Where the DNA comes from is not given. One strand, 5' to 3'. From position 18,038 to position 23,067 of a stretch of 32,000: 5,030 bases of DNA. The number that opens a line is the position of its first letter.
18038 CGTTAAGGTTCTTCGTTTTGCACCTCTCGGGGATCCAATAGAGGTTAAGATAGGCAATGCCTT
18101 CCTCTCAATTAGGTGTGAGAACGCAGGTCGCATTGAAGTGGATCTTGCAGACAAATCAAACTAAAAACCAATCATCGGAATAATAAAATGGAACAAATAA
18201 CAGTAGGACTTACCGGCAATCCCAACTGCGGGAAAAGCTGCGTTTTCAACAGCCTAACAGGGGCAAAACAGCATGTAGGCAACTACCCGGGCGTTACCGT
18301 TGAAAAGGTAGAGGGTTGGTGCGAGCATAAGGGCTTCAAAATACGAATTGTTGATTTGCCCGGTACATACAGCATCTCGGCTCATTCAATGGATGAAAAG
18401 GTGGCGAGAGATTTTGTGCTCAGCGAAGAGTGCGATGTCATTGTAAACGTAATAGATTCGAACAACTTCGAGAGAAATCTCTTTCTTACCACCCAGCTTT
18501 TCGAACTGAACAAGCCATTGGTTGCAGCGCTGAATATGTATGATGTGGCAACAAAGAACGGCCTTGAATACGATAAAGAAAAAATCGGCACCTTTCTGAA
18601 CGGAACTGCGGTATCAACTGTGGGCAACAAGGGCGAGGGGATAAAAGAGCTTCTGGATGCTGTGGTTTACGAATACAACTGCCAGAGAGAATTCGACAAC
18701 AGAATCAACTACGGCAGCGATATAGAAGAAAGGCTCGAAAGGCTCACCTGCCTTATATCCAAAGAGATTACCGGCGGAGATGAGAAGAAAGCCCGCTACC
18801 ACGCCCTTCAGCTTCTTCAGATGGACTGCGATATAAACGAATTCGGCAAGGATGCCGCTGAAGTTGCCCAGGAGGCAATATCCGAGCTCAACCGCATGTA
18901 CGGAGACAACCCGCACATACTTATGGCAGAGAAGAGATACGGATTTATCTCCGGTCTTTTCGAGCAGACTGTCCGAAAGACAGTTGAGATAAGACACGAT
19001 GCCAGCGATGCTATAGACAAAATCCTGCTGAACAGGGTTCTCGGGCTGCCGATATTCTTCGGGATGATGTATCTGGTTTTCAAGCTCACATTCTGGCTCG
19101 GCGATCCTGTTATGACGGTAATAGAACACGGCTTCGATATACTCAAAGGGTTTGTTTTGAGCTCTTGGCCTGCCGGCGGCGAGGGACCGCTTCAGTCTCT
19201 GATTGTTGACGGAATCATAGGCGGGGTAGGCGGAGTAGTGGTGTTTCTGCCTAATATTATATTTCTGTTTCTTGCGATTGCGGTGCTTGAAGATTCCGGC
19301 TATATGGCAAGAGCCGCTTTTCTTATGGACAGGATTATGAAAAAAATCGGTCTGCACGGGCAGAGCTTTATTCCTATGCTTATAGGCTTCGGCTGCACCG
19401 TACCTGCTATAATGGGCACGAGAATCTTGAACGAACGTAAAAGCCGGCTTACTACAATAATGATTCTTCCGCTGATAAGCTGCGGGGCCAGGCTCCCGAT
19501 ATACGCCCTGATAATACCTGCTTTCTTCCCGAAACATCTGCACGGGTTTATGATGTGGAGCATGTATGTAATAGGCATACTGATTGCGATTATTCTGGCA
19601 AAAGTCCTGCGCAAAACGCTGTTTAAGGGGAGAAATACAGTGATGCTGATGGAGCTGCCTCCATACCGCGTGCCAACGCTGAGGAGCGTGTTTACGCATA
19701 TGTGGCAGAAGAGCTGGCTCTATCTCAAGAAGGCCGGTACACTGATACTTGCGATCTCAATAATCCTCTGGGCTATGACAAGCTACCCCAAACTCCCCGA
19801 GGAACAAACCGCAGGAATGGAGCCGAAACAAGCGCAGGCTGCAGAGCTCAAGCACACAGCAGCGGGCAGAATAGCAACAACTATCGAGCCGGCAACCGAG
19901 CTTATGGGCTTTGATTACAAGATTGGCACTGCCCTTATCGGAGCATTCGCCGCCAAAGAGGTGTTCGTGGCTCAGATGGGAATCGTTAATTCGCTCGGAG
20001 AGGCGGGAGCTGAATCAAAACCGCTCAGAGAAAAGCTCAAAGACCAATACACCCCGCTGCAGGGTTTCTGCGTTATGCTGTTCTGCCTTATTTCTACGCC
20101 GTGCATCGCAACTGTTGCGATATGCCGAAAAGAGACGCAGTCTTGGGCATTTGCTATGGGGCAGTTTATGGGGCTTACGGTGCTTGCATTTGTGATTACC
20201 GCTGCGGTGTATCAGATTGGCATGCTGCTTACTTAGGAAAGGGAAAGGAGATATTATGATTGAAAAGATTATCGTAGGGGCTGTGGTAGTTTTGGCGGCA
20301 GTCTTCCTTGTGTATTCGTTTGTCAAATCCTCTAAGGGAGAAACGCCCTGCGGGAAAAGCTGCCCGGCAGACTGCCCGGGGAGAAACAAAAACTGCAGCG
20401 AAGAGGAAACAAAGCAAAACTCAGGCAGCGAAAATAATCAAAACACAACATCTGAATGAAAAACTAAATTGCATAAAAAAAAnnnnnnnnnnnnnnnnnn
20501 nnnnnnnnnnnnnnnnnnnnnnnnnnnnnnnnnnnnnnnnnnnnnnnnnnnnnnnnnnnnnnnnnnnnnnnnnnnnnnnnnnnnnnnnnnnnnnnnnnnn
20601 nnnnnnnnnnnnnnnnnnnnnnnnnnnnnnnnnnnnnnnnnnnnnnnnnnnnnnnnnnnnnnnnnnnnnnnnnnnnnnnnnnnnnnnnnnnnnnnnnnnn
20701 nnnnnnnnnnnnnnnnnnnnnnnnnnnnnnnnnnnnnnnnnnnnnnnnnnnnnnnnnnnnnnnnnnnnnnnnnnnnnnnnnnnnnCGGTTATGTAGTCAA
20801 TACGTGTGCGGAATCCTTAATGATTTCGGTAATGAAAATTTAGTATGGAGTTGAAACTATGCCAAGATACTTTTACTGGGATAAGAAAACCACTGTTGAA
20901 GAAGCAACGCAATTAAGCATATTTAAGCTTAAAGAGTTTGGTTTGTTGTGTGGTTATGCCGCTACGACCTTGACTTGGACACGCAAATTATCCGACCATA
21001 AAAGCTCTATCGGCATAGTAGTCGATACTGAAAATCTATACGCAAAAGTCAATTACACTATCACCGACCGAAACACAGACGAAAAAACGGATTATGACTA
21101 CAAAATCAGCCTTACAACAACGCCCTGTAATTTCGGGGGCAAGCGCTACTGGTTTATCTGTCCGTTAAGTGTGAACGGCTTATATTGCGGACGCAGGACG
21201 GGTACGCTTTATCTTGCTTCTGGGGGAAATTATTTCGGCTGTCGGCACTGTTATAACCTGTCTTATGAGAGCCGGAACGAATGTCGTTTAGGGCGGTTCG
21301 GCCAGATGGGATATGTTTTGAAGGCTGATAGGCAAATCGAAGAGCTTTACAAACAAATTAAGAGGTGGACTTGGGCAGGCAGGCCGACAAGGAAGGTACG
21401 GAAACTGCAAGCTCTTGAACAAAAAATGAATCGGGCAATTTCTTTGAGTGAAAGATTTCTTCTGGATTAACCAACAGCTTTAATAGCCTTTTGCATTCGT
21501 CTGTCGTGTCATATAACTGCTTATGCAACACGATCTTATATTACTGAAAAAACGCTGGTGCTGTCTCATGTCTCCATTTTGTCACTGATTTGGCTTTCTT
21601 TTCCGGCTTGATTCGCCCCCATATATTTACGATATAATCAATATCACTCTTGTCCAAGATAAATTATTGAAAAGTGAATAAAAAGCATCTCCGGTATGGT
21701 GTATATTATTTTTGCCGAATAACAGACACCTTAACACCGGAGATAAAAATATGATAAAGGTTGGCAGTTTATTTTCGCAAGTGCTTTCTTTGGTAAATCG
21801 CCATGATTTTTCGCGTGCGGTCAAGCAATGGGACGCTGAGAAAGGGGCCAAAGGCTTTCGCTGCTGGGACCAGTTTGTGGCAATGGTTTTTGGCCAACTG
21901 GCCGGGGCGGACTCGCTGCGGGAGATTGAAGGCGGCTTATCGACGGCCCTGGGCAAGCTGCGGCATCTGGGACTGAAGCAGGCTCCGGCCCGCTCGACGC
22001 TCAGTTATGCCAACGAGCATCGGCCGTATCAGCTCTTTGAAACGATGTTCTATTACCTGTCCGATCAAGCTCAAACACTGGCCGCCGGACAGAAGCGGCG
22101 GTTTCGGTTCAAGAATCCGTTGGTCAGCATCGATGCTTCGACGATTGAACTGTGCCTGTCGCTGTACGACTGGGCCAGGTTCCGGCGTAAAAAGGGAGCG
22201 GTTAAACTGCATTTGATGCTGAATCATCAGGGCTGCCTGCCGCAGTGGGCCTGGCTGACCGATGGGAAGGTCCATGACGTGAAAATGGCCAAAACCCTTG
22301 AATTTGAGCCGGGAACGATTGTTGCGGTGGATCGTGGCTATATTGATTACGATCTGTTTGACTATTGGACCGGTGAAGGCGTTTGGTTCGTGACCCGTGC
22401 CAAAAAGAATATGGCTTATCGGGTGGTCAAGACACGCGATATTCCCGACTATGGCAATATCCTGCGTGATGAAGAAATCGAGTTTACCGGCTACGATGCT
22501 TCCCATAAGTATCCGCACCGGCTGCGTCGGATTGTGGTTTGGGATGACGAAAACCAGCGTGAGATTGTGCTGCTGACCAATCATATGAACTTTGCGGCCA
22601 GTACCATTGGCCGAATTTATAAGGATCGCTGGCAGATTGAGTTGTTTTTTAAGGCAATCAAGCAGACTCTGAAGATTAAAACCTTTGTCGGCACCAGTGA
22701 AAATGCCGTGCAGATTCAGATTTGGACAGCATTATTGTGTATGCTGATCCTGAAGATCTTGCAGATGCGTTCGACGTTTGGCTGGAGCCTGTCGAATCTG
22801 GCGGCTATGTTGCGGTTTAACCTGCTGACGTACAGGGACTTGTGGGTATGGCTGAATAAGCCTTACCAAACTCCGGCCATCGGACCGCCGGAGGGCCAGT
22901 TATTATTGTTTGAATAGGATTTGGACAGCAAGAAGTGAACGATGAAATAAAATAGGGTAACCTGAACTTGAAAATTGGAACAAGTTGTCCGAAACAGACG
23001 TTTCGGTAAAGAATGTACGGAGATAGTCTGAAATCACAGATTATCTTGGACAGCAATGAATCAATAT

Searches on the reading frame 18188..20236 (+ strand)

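Call 26: search_protein_families(library=pfam, proteins=[window:18188-20236:+], max_evalue=0.001)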
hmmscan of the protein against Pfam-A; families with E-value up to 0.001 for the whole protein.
window:18188-20236:+ (682 aa): 7 families
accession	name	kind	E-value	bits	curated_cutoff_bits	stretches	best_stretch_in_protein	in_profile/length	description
PF02421.24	FeoB_N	-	2.5e-59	199.7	27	1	5-158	2-155/156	Ferrous iron transport protein B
PF07670.19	Gate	-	5.8e-35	120.3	29.6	2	351-443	2-101/104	Nucleoside recognition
PF01926.29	MMR_HSR1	-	3.5e-22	79.1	21.9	1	5-116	1-112/113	50S ribosome-binding GTPase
PF07664.17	FeoB_C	-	1.8e-21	76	26.6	1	456-508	1-54/54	Ferrous iron transport protein B C terminus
PF17910.6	FeoB_Cyto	-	1.2e-13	51.7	23.4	1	175-263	1-90/90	FeoB cytosolic helical domain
PF09439.16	SRPRB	-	7.2e-05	22.7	25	1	5-104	5-95/178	Signal recognition particle receptor beta subunit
PF04548.22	AIG1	-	0.00014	21.7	27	1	8-95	5-97/212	AIG1 family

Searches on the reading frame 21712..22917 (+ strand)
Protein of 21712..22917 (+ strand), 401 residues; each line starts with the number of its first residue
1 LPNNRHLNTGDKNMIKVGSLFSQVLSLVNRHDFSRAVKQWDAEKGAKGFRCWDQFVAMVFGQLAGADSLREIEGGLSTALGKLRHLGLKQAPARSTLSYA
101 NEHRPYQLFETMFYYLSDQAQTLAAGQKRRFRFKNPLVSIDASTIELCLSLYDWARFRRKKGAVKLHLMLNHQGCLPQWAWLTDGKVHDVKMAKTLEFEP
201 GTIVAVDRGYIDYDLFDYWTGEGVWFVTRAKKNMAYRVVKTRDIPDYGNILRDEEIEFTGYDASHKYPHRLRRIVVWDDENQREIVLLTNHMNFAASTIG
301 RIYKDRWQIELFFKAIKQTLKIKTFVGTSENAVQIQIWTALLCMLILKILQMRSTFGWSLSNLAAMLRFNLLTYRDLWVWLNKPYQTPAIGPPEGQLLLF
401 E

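Call 26: search_protein_families(library=pfam, proteins=[window:21712-22917:+], max_evalue=0.001)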
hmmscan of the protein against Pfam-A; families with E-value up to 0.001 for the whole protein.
window:21712-22917:+ (401 aa): 3 families
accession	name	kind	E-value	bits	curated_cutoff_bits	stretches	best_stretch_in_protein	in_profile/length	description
PF01609.27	DDE_Tnp_1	-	2.1e-29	103.2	23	1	135-345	4-199/200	Transposase DDE domain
PF14294.11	DUF4372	-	3.5e-24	85.2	25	1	19-89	4-74/74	Domain of unknown function (DUF4372)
PF13612.12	DDE_Tnp_1_3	-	7.6e-09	36.2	27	1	164-243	46-124/155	Transposase DDE domain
